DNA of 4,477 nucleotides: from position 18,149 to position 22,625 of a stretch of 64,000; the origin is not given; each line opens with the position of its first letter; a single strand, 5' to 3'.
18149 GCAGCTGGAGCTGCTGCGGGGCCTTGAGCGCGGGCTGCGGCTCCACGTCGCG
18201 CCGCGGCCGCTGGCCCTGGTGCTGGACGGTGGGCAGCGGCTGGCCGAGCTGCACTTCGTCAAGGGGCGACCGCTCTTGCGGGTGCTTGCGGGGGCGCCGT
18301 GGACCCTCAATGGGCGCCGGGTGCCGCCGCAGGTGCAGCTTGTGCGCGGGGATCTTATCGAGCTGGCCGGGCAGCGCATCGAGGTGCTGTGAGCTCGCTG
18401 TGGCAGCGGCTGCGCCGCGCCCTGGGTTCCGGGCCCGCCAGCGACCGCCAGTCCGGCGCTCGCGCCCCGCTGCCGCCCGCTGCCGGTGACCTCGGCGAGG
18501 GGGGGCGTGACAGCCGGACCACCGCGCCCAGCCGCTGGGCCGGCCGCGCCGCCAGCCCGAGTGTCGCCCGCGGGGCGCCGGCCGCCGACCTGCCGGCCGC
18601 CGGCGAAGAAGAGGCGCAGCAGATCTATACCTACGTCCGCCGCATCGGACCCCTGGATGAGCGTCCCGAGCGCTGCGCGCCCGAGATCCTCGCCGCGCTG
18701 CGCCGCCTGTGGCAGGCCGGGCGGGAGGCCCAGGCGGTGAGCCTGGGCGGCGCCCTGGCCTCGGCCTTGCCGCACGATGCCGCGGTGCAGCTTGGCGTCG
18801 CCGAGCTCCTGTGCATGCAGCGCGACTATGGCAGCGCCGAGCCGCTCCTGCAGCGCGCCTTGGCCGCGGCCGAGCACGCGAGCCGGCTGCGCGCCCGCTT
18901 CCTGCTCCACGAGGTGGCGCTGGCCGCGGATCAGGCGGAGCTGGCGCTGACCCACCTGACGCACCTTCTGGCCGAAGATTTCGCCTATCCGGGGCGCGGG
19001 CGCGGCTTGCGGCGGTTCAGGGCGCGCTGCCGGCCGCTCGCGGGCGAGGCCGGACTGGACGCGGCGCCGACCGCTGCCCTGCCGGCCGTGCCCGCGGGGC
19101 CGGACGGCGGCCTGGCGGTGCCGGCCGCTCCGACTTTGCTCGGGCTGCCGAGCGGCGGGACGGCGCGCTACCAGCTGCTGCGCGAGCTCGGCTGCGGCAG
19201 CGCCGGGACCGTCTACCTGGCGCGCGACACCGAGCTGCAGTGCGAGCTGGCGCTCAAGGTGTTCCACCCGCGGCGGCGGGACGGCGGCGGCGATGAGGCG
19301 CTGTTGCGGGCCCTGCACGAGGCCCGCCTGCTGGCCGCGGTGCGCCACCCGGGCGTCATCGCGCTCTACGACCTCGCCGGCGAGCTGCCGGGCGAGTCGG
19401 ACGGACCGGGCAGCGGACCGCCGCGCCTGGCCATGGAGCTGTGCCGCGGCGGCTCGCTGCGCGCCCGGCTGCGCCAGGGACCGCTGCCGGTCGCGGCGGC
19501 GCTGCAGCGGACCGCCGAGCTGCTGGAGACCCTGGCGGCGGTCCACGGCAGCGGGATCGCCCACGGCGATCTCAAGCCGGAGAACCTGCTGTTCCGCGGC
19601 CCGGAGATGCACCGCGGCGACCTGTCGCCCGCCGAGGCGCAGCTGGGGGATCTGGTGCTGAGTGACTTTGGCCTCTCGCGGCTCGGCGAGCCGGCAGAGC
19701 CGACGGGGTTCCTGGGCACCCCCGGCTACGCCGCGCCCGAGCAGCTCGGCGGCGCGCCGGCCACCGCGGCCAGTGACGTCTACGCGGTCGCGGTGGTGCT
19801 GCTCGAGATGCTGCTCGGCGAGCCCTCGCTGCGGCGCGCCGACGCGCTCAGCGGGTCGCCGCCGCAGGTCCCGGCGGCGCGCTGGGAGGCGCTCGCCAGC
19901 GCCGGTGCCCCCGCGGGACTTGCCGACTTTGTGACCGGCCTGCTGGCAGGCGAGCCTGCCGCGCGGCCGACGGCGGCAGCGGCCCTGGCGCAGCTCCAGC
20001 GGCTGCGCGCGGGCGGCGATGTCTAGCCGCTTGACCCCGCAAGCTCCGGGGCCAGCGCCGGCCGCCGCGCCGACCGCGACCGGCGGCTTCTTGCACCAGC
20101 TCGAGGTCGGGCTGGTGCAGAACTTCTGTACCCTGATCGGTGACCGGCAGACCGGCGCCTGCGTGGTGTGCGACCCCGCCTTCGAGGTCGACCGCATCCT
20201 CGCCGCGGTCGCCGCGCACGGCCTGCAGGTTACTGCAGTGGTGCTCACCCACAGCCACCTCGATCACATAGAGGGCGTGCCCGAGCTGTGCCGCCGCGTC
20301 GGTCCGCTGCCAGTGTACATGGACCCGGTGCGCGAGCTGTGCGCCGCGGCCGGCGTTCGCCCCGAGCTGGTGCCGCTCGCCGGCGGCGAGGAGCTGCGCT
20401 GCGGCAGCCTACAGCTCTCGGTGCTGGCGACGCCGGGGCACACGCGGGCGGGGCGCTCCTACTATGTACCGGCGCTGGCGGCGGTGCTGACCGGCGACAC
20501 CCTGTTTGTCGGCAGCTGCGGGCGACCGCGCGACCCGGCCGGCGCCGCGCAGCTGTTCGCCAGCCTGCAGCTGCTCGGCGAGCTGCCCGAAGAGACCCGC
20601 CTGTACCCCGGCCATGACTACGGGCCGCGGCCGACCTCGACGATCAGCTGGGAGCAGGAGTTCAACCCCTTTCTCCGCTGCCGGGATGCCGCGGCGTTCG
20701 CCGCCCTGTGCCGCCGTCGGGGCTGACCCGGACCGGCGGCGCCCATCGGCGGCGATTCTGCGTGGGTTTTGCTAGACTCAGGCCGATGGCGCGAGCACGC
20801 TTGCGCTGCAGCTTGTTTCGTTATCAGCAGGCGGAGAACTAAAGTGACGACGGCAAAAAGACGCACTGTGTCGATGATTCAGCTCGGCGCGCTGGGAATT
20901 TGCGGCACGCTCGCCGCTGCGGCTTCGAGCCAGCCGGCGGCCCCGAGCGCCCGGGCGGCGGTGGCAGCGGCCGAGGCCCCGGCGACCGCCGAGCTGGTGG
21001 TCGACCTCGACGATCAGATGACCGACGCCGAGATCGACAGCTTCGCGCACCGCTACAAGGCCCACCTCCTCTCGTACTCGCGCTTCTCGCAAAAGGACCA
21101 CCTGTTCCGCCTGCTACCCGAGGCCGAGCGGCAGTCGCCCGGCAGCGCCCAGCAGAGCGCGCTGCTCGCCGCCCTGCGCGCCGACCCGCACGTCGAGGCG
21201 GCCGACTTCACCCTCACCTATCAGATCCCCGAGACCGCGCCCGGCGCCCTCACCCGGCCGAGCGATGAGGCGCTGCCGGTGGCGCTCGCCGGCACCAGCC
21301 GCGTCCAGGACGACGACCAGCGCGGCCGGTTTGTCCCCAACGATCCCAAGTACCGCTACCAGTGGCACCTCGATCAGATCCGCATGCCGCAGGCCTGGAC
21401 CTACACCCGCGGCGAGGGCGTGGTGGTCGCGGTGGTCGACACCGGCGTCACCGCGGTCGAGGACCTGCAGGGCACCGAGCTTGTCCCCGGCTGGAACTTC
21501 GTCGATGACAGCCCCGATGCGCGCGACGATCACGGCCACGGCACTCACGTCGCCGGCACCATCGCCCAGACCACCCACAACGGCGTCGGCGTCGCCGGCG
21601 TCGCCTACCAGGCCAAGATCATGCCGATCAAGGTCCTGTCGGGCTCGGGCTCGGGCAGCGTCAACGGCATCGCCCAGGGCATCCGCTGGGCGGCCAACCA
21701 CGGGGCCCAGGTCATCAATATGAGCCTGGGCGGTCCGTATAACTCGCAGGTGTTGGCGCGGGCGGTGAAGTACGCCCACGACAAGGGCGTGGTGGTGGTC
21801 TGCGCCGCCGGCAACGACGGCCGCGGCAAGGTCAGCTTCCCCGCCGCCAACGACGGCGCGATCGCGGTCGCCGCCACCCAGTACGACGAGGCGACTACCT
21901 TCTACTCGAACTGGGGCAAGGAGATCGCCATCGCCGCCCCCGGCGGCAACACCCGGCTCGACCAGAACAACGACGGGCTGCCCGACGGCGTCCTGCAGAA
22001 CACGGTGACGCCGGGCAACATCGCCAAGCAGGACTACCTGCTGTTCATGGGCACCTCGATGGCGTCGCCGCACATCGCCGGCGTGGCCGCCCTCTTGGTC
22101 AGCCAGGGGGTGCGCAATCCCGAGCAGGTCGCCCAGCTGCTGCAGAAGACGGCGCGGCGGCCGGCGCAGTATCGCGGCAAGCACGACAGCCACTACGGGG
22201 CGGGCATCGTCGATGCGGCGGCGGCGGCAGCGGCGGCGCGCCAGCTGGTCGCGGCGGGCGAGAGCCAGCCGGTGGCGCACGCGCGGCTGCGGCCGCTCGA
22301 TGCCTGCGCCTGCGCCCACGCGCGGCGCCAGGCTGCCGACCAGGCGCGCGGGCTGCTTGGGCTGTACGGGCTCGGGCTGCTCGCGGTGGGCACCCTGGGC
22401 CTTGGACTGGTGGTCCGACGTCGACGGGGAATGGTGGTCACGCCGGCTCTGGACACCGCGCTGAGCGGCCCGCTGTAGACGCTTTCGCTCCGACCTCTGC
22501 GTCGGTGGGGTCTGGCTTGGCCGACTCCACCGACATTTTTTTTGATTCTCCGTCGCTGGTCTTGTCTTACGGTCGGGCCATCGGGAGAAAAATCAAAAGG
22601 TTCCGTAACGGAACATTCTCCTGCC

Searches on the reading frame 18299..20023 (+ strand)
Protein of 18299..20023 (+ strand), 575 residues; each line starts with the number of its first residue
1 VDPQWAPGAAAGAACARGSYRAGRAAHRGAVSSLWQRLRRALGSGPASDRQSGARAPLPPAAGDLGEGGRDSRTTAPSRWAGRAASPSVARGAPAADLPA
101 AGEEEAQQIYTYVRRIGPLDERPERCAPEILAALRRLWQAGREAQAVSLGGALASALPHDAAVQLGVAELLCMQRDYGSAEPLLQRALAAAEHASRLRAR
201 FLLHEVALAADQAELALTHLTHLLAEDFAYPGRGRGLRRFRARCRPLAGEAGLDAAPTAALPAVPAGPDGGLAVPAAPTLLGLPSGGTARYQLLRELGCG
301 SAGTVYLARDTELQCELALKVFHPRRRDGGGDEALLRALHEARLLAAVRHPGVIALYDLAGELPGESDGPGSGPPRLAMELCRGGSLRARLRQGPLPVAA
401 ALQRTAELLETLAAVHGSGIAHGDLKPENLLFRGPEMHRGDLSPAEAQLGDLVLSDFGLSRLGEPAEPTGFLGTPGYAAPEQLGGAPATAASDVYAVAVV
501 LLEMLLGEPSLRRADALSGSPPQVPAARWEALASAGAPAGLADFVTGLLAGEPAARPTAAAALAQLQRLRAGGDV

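Call 83: search_protein_families(library=pfam, proteins=[window:18299-20023:+], max_evalue=0.001)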
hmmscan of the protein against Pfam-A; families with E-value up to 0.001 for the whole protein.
window:18299-20023:+ (575 aa): 2 families
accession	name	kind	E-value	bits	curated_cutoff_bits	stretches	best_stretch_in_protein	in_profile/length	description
PF00069.31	Pkinase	-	6.4e-37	127.8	31.7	1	291-564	1-259/263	Protein kinase domain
PF07714.23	PK_Tyr_Ser-Thr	-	4.8e-14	52.7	23.1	1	292-558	2-250/258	Protein tyrosine and serine/threonine kinase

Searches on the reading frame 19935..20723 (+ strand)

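Call 25: search_protein_families(library=pfam, proteins=[window:19935-20723:+], max_evalue=0.0001)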
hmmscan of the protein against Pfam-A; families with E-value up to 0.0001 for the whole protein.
window:19935-20723:+ (263 aa): 2 families
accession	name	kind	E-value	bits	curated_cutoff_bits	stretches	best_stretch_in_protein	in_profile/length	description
PF00753.33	Lactamase_B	-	1e-21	78.3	22.7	1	59-227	2-196/196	Metallo-beta-lactamase superfamily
PF12706.13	Lactamase_B_2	-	3.1e-09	37.2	27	1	78-192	4-140/200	Beta-lactamase superfamily domain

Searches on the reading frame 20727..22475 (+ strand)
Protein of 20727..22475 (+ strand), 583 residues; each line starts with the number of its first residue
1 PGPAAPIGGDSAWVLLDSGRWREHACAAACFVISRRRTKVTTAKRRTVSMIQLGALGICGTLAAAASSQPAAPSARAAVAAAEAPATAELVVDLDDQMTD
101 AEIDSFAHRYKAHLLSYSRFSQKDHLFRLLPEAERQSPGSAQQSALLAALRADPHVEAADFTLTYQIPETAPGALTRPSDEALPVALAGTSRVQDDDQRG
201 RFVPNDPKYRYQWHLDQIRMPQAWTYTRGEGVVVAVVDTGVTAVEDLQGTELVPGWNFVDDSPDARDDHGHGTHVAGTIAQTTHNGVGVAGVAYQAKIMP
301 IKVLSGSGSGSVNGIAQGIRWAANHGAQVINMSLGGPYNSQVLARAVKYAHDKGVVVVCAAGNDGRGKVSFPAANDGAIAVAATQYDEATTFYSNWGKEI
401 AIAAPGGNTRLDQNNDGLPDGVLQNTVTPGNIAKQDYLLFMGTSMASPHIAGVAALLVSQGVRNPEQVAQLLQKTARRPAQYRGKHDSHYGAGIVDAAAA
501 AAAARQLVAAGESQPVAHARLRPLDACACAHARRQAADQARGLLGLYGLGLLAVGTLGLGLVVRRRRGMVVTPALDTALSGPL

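Call 25: search_protein_families(library=pfam, proteins=[window:20727-22475:+], max_evalue=0.0001)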
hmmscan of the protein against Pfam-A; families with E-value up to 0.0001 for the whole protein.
window:20727-22475:+ (583 aa): 1 family
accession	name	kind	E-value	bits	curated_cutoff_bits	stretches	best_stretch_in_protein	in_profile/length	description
PF00082.27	Peptidase_S8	-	6.8e-55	186.8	21.8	1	229-493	1-288/288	Subtilase family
